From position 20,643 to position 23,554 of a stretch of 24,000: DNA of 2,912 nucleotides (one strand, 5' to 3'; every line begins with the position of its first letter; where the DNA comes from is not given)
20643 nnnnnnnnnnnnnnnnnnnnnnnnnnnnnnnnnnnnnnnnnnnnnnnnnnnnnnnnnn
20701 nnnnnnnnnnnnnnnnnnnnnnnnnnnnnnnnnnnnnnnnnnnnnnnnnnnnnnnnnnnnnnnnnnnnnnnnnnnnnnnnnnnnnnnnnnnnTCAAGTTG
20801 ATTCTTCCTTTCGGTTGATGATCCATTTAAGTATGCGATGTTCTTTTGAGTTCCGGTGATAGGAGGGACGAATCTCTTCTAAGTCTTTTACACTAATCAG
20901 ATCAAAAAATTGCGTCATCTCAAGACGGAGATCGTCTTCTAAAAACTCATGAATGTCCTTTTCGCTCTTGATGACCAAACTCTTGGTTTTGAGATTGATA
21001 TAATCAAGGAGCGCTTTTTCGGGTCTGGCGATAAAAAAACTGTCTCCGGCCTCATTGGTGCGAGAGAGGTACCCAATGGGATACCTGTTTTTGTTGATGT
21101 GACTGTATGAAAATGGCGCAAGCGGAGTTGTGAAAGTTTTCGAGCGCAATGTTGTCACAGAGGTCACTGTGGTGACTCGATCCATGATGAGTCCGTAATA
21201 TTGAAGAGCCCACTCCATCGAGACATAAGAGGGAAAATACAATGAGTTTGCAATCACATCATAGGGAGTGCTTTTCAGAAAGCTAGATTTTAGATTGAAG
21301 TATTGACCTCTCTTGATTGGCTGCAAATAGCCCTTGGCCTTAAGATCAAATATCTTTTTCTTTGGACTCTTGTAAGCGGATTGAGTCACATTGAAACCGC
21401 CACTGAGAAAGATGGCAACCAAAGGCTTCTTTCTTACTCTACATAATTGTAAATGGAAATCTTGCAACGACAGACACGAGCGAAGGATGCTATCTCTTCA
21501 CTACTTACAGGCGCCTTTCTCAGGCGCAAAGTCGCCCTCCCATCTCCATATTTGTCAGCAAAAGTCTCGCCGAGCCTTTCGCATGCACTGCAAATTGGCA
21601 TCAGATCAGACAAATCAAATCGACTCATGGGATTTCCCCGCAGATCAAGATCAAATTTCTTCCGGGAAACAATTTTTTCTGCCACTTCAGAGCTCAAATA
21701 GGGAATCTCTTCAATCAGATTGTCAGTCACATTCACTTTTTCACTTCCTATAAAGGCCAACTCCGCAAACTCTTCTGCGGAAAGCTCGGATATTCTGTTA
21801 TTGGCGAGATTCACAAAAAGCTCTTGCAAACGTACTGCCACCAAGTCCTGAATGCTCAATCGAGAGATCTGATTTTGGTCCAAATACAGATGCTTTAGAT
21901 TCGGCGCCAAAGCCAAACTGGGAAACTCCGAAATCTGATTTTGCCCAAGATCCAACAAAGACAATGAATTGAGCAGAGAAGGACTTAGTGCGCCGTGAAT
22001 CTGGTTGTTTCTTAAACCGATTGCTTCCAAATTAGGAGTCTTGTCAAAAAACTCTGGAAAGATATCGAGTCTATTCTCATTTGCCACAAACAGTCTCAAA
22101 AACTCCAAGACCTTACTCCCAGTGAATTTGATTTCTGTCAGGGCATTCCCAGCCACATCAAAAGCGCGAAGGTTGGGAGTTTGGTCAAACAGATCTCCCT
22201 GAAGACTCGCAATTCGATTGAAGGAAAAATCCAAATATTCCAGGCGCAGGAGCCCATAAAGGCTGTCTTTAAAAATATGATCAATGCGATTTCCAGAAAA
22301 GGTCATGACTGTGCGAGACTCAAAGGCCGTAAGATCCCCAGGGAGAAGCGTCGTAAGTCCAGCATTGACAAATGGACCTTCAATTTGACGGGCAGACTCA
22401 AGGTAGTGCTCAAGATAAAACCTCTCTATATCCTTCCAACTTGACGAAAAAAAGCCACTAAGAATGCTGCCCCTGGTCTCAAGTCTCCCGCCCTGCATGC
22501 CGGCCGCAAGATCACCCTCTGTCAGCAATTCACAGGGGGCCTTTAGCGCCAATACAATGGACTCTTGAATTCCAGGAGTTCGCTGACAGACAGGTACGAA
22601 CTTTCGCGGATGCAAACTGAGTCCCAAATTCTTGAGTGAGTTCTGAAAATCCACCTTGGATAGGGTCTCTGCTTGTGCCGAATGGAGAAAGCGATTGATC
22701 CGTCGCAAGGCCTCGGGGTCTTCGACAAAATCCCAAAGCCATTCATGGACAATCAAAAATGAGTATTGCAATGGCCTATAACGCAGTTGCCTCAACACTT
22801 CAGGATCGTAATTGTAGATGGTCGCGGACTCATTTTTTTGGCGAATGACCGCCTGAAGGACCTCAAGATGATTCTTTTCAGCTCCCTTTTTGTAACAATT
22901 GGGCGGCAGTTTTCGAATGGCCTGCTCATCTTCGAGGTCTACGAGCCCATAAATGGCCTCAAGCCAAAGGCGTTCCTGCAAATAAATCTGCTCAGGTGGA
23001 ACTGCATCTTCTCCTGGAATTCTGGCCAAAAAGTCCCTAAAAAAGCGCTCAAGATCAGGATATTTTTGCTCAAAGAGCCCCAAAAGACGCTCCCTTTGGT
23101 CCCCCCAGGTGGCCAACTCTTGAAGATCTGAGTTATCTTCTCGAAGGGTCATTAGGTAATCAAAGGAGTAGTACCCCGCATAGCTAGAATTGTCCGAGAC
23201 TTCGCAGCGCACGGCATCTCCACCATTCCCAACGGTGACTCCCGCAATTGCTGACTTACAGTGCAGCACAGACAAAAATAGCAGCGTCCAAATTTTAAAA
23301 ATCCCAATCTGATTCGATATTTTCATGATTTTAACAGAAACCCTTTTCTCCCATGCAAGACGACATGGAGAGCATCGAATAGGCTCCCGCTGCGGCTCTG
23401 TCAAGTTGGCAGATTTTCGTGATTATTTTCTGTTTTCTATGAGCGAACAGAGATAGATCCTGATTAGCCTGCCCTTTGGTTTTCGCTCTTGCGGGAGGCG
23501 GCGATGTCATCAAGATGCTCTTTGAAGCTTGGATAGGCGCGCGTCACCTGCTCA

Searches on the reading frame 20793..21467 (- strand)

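Call 3: search_protein_families(library=pfam, proteins=[window:20793-21467:-], max_evalue=0.01)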
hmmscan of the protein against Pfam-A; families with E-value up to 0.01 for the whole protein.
window:20793-21467:- (224 aa): 0 families

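Call 4: search_protein_families(library=padloc, proteins=[window:20793-21467:-], max_evalue=0.01)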
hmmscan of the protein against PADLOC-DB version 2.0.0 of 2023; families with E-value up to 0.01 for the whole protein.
window:20793-21467:- (224 aa): 14 families
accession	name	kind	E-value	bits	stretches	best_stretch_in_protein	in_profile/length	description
PDLC02230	AbiEi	-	1.8e-49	166.1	1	30-208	14-182/192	AbiEi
PDLC02272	AbiEi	-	5.7e-38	128.8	1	28-196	24-187/200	AbiEi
PDLC02241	AbiEi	-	1.7e-31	107.6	1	32-205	25-184/199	AbiEi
PDLC02240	AbiEi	-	3.3e-19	67.3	1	45-209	44-204/216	AbiEi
PDLC02274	AbiEi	-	1.2e-15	55.8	1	45-208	44-203/217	AbiEi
PDLC02232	AbiEi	-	1.7e-11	42.3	1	31-161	33-164/177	AbiEi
PDLC02267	AbiEi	-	2.1e-11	41.8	1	31-157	33-152/252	AbiEi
PDLC02255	AbiEi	-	1.5e-09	35.7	1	42-162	40-150/186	AbiEi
PDLC02225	AbiEi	-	2.1e-06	25.6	1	32-162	28-150/198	AbiEi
PDLC02287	AbiEi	-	0.00016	19.4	1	30-157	23-144/253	AbiEi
PDLC02275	AbiEi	-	0.00044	18.3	1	33-167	22-149/184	AbiEi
PDLC02269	AbiEi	-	0.00092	16.6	1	31-113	24-107/251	AbiEi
PDLC02271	AbiEi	-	0.00093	16.4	1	37-128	42-139/263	AbiEi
PDLC02245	AbiEi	-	0.0025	15.5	1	38-170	27-156/194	AbiEi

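Call 44: search_protein_families(library=ncbifam, proteins=[window:20793-21467:-], max_evalue=0.001)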
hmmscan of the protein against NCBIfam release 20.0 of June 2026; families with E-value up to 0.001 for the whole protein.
window:20793-21467:- (224 aa): 1 family
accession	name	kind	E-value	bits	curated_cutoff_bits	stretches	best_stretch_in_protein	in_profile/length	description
NF047376.1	TAA_AbiEi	equivalog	1.2e-08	34.9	150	1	33-156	36-161/172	type IV toxin-antitoxin system AbiEi family antitoxin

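Call 59: search_protein_families(library=padloc, proteins=[window:20793-21422:-], max_evalue=1e-20)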
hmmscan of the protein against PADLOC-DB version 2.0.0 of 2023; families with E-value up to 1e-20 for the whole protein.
window:20793-21422:- (209 aa): 3 families
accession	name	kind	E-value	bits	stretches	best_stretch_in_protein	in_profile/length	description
PDLC02230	AbiEi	-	1.7e-49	166.2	1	15-193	14-182/192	AbiEi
PDLC02272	AbiEi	-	7.8e-38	128.3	1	14-181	25-187/200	AbiEi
PDLC02241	AbiEi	-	1.3e-31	107.9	1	17-190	25-184/199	AbiEi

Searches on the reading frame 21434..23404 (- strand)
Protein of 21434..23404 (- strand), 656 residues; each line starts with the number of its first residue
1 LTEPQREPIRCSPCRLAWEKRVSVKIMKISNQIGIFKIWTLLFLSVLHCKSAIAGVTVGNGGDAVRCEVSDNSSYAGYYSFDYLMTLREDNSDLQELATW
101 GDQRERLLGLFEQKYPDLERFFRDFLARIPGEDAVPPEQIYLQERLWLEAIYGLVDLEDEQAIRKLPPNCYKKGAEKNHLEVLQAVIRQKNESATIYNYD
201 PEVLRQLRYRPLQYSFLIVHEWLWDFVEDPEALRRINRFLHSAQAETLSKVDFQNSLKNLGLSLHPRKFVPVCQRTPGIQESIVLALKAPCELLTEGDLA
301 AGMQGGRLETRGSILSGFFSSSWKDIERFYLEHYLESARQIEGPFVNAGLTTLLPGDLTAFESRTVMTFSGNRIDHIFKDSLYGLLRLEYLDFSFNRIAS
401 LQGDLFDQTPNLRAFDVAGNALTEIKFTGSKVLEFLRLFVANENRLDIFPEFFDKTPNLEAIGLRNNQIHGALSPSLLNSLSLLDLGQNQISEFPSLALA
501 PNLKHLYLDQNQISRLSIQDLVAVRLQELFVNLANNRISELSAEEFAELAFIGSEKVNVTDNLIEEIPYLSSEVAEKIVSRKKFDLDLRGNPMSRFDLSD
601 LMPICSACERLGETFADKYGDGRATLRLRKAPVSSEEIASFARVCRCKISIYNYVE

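Call 3: search_protein_families(library=pfam, proteins=[window:21434-23404:-], max_evalue=0.01)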
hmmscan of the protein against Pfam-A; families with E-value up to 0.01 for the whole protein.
window:21434-23404:- (656 aa): 4 families
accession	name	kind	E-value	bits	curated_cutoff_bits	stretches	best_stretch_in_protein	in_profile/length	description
PF13855.12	LRR_8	-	1.7e-17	63.3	27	3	370-422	9-61/61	Leucine rich repeat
PF12799.13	LRR_4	-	6.8e-14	52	27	3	501-542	1-40/44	Leucine Rich repeats (2 copies)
PF00560.39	LRR_1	-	5e-07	29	20.6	0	502-519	1-18/23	Leucine Rich Repeat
PF14580.12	LRR_9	-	0.00081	19.4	30.5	0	480-549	43-112/175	Leucine-rich repeat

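Call 4: search_protein_families(library=padloc, proteins=[window:21434-23404:-], max_evalue=0.01)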
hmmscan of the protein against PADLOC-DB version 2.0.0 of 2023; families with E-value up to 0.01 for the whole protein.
window:21434-23404:- (656 aa): 0 families

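Call 8: find_homologous_proteins(query=window:21434-23326:-)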
Query window:21434-23326:- (630 aa): 10 proteins with E <= 0.001 among 8000 candidates.
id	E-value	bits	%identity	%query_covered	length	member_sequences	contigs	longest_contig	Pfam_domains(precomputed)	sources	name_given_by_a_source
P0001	0.0e+0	1382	100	97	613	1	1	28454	PF00560.40,PF12799.14,PF13855.13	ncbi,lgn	-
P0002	3.2e-144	500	52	73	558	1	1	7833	PF00560.40,PF12799.14,PF13855.13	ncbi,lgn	-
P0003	1.7e-90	323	42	60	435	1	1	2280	PF00560.40,PF12799.14,PF13855.13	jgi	jgi:hypothetical protein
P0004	1.5e-56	210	32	73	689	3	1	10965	PF13306.13,PF00560.40,PF12799.14,PF13855.13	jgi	jgi:Leucine-rich repeat (LRR) protein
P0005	4.0e-52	196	32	66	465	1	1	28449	PF13306.13,PF13855.13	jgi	jgi:Leucine-rich repeat (LRR) protein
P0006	1.4e-11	62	31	29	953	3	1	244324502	PF13306.13,PF01582.26,PF14580.13,PF00560.40,PF12799.14,PF13676.12,PF13855.13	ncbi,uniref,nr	ncbi:toll-like receptor 22 [Scyliorhinus canicula]|uniref:toll-like receptor 22 n=1 Tax=Scyliorhinus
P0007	1.1e-6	46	28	27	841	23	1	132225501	PF13306.13,PF14580.13,PF00560.40,PF12799.14,PF13855.13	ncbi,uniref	ncbi:SLIT and NTRK-like protein 6 [Pituophis catenifer annectens]|uniref:SLIT and NTRK-like protein 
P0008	7.4e-6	43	25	31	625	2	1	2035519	PF23598.2,PF00560.40,PF12799.14,PF13855.13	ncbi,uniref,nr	ncbi:leucine-rich repeat domain-containing protein [Leptospira koniambonensis]|uniref:Leucine-rich r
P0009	3.5e-4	37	26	31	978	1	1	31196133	PF23598.2,PF13516.13,PF24758.2,PF24141.2,PF00560.40,PF08263.18,PF12799.14,PF25013.1,PF13855.13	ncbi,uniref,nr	ncbi:receptor like protein 6 [Hibiscus trionum]|uniref:Receptor like protein 6 n=1 Tax=Hibiscus trio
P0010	3.8e-4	37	31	17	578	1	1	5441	PF24048.2,PF00560.40,PF12799.14,PF13855.13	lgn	-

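Call 10: find_encoding_contigs(protein=P0002, flank=8000)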
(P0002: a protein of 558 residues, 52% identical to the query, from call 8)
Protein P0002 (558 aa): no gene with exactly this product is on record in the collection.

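Call 11: find_encoding_contigs(protein=P0001, flank=10000, max_places=3)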
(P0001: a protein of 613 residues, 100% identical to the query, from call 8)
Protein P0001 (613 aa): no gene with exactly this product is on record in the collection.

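Call 14: find_related_loci(query=A1, collection=genome_contigs, flank=10000)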
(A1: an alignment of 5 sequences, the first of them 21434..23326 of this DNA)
Query A1 (630 aa) in genome_contigs; peptide patterns used: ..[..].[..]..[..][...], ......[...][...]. (x = any residue, [..] = any of these).
127 stretches matched a pattern; 9 encode a relative of the query (tblastn E <= 1e-3); 9 distinct loci.
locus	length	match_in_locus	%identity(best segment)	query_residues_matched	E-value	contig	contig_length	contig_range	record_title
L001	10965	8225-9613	32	28-485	1e-57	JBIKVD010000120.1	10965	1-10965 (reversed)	MAG: Oligoflexales bacterium isolate ME2015-08-19_3300042395_group6_bin52 Rohwer_bin1138_scaffold_2411_c1, whole genome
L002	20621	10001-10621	36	25-238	3e-38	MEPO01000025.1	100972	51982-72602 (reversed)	MAG: Bdellovibrionales bacterium GWA1_52_35 gwa1_scaffold_49, whole genome shotgun sequence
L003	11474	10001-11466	34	12-257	1e-36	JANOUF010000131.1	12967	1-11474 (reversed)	MAG: Bdellovibrionales bacterium isolate VAR_39_metabat_189 VAR_39_k141_1331909, whole genome shotgun sequence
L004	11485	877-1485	39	23-221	5e-35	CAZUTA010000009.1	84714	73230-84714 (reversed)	MAG TPA_asm: uncultured Bacteriovoracaceae bacterium isolate SRP219642_co5_127 genome assembly, contig: NODE_316_length_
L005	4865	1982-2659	35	15-245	3e-30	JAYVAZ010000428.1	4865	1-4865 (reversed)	MAG: Pseudobdellovibrionaceae bacterium isolate GL27_UP_concoct_35_sub GL27_UP_concoct_35_sub_427, whole genome shotgun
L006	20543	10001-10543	39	154-316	9e-29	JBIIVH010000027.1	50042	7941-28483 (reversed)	MAG: Silvanigrellaceae bacterium isolate ME2004-10-12_3300042433_group2_bin19 Rohwer_bin1150_scaffold_177_c1, whole geno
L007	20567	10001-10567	36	39-233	2e-27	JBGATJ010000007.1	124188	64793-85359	MAG: Pseudobdellovibrionaceae bacterium isolate MAG_MBR_H10.48 MBRH10-48_opera_contig_659, whole genome shotgun sequence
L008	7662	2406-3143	31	15-245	8e-23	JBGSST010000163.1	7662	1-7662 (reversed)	MAG: Bdellovibrionota bacterium isolate JTS-AC389 k141_1361515, whole genome shotgun sequence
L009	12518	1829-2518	28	29-238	2e-20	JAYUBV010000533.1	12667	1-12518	MAG: Pseudomonadota bacterium isolate GFS_6818 GFS_6818_532, whole genome shotgun sequence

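Call 38: list_cluster_members(proteins=[P0001, P0002, P0011, P0003, P0131, P0132])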
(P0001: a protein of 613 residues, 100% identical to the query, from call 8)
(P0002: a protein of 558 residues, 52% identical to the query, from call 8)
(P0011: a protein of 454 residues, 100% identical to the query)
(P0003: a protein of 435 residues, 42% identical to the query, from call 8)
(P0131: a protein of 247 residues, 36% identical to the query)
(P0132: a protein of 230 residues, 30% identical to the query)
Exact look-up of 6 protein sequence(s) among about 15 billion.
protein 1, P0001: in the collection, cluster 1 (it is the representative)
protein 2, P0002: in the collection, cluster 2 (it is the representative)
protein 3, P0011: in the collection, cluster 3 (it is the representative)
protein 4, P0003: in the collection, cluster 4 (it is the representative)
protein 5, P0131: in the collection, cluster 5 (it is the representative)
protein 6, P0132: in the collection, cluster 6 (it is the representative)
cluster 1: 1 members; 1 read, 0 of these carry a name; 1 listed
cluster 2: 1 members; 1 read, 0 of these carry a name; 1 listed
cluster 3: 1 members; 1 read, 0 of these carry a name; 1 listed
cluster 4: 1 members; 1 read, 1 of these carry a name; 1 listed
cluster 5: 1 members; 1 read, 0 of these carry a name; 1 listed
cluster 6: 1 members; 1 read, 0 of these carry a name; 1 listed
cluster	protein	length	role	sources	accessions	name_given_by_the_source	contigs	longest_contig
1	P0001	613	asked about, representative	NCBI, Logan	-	-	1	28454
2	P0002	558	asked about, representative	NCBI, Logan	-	-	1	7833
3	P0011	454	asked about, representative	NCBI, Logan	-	-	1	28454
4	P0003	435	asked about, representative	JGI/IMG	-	hypothetical protein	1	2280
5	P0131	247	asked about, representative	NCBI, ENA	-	-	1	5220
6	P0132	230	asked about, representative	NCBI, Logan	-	-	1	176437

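Call 40: find_encoding_contigs(protein=P0005, flank=6000, max_places=3)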
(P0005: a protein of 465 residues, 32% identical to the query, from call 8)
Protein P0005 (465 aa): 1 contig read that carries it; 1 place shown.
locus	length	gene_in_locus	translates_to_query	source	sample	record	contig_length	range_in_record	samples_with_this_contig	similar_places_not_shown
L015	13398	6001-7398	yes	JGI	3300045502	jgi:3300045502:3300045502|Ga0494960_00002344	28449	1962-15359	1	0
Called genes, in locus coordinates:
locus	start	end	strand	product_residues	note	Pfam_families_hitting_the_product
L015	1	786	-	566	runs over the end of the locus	-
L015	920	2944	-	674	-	-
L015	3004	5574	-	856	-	PF00270:DEAD, PF04851:ResIII (faint), PF22527:DEXQc_Suv3, PF12029:DUF3516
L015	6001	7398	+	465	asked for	PF13306:LRR_5 (weak), PF13855:LRR_8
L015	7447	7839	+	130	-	-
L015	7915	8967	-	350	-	PF08240:ADH_N, PF00107:ADH_zinc_N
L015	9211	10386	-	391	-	PF08378:NERD, PF00575:S1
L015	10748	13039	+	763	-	PF01326:PPDK_N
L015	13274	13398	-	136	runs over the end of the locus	-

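Call 41: find_encoding_contigs(protein=P0003, flank=6000, max_places=3)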
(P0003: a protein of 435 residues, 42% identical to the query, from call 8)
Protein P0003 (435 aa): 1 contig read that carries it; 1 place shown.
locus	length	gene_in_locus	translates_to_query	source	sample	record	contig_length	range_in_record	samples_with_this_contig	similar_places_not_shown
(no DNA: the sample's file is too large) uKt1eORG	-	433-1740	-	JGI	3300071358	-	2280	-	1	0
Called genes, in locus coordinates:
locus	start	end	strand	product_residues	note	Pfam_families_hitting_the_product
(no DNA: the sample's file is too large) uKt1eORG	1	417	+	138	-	?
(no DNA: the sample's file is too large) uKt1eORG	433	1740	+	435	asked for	PF00560:LRR_1 (faint), PF13855:LRR_8, PF12799:LRR_4 (weak), PF13855:LRR_8 (weak)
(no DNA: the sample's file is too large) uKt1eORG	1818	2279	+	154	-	?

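Call 44: search_protein_families(library=ncbifam, proteins=[window:21434-23326:-], max_evalue=0.001)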
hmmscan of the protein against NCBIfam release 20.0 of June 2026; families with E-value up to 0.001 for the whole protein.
window:21434-23326:- (630 aa): 5 families
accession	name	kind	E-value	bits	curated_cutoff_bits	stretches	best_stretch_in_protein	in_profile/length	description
NF047464.1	FibnectbindLIC11051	equivalog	2.1e-09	36.4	1000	1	333-443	531-639/685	LIC_11051 family fibronectin-binding protein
NF033190.2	inl_like_NEAT_1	exception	7.3e-08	31.1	1275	1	412-557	246-383/754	NEAT domain-containing leucine-rich repeat protein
NF033189.1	internalin_A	exception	1.8e-07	29.9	1600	1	339-526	144-318/799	class 1 internalin InlA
NF041381.1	XopAC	subfamily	4.6e-06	25.6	450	1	382-539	64-225/451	XopAC/AvrAC family type III secretion system effector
NF033188.1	internalin_H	exception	8.4e-05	21.4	1050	1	449-546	138-228/548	InlH/InlC2 family class 1 internalin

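Call 50: find_related_loci(query=A1, collection=metagenome_contigs, flank=10000)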
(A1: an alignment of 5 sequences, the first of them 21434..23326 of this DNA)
Query A1 (630 aa) in metagenome_contigs; peptide patterns used: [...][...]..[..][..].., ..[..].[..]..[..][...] (x = any residue, [..] = any of these).
127 stretches matched a pattern; 23 encode a relative of the query (tblastn E <= 1e-3); 23 distinct loci.
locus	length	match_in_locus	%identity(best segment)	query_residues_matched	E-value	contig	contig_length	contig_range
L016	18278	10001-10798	40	15-284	2e-57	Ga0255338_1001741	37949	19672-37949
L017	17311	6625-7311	38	15-257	3e-43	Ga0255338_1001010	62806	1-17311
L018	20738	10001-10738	36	15-274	9e-39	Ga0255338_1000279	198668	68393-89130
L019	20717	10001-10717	37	8-241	1e-38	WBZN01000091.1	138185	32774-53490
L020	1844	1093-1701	38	28-236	2e-39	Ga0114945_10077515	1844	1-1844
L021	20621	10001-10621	36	25-238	7e-38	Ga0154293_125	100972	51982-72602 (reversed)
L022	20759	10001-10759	33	7-275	1e-37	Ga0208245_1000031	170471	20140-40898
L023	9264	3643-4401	33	7-275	9e-38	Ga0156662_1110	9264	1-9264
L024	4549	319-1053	34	37-294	4e-36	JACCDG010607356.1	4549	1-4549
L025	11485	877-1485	39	23-221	6e-35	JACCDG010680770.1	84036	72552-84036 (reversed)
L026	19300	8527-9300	32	2-251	6e-31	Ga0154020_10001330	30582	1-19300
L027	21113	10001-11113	26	11-400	6e-31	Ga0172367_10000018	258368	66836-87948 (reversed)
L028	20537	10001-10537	34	37-219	3e-30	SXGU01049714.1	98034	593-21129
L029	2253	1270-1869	39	38-238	2e-30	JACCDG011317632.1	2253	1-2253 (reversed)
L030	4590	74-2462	30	38-275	1e-28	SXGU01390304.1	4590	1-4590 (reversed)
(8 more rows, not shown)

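Call 53: search_protein_families(library=pfam, proteins=[L002:9136-9936:+, L004:76-819:+, L005:1023-1910:+, L008:1588-2388:+, L007:8983-9789:-, L002:9941-11572:+, L004:823-2682:+, L008:2388-4226:+, L015:7447-7839:+], max_evalue=0.001)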
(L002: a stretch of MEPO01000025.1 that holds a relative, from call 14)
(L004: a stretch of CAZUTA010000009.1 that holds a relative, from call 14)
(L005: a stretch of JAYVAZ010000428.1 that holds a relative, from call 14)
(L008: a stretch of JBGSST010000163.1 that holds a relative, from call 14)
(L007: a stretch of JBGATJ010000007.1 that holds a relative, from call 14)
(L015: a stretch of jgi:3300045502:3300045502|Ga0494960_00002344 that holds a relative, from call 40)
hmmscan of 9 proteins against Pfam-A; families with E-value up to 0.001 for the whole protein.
L002:9136-9936:+ (266 aa): 4 families
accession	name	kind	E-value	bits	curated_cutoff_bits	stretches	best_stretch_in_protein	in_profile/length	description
PF14394.12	DUF4423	-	4.1e-39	134.5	30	1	105-261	9-165/165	Domain of unknown function (DUF4423)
PF01381.28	HTH_3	-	6.1e-05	23.4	23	1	25-69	10-54/55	Helix-turn-helix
PF13560.12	HTH_31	-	0.00021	22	27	1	24-71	14-62/64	Helix-turn-helix domain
PF12844.13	HTH_19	-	0.00093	19.5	30.2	0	25-68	13-56/64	Helix-turn-helix domain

L004:76-819:+ (247 aa): 2 families
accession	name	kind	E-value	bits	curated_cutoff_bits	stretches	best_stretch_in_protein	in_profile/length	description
PF14394.12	DUF4423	-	5.3e-43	147.1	30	1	76-235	7-165/165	Domain of unknown function (DUF4423)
PF17865.7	AAA_lid_5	-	0.00041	21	22.7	0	9-57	29-76/104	Midasin AAA lid domain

L005:1023-1910:+ (295 aa): 1 family
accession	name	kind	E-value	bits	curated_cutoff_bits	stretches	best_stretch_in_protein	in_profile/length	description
PF14394.12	DUF4423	-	6.5e-39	133.8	30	1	130-286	9-165/165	Domain of unknown function (DUF4423)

L008:1588-2388:+ (266 aa): 1 family
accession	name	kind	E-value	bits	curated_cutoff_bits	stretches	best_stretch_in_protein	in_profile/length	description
PF14394.12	DUF4423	-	4.8e-35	121.2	30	1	101-261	5-165/165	Domain of unknown function (DUF4423)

L007:8983-9789:- (268 aa): 1 family
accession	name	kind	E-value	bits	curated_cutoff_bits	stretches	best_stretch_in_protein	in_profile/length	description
PF14394.12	DUF4423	-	2.7e-19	70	30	1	111-266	5-163/165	Domain of unknown function (DUF4423)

L002:9941-11572:+ (543 aa): 0 families

L004:823-2682:+ (619 aa): 0 families

L008:2388-4226:+ (612 aa): 0 families

L015:7447-7839:+ (130 aa): 0 families
